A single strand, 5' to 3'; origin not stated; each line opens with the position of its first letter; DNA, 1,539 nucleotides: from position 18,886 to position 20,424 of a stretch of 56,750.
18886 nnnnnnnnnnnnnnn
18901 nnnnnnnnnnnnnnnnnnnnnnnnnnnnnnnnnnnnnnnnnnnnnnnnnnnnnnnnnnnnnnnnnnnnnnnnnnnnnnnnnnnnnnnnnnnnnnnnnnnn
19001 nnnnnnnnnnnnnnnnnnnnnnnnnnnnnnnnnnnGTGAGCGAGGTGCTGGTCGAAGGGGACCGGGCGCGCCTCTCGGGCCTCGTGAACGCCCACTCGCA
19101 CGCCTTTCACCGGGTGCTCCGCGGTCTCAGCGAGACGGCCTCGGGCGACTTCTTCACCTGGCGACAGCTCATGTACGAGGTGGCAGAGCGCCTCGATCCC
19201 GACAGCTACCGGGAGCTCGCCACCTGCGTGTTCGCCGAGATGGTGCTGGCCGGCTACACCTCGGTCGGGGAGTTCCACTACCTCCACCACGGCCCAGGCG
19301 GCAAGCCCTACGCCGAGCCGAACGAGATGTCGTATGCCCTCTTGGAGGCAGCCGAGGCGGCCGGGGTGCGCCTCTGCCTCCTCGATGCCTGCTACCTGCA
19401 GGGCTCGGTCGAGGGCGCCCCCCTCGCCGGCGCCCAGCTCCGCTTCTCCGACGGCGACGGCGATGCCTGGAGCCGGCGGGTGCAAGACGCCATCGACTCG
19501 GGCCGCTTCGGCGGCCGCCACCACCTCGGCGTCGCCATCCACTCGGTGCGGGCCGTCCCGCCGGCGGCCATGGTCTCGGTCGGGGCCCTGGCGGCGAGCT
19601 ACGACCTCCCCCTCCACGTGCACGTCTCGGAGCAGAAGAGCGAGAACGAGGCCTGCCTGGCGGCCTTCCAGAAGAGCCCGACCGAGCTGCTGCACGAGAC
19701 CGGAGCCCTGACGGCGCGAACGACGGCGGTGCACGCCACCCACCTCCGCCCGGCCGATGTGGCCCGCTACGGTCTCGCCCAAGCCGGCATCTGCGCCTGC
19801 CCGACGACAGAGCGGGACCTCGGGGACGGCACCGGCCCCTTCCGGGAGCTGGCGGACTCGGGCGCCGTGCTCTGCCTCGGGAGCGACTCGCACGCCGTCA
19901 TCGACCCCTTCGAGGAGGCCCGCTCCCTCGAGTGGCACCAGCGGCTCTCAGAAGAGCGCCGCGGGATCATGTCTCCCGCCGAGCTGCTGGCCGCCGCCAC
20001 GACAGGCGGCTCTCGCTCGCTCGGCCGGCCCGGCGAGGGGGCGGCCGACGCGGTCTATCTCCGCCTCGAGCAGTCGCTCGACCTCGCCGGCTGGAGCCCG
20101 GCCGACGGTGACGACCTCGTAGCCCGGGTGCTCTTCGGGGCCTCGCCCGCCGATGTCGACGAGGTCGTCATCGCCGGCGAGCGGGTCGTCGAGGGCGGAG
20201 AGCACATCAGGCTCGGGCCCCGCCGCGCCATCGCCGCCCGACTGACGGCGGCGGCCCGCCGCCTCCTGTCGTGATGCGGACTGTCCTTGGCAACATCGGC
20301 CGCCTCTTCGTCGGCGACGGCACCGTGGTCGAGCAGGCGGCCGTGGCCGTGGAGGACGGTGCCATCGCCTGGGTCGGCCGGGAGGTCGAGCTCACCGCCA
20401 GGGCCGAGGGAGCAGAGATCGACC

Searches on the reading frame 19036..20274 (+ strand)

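Call 61: search_protein_families(library=pfam, max_evalue=0.0001, proteins=[window:19036-20274:+])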
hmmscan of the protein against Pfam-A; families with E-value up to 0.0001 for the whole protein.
window:19036-20274:+ (412 aa): 2 families
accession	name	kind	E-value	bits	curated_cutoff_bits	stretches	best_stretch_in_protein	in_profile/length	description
PF01979.26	Amidohydro_1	-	7.5e-35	121.2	25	1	15-383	5-344/345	Amidohydrolase family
PF07969.17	Amidohydro_3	-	1.5e-09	38.3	29.7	1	45-334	145-429/472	Amidohydrolase family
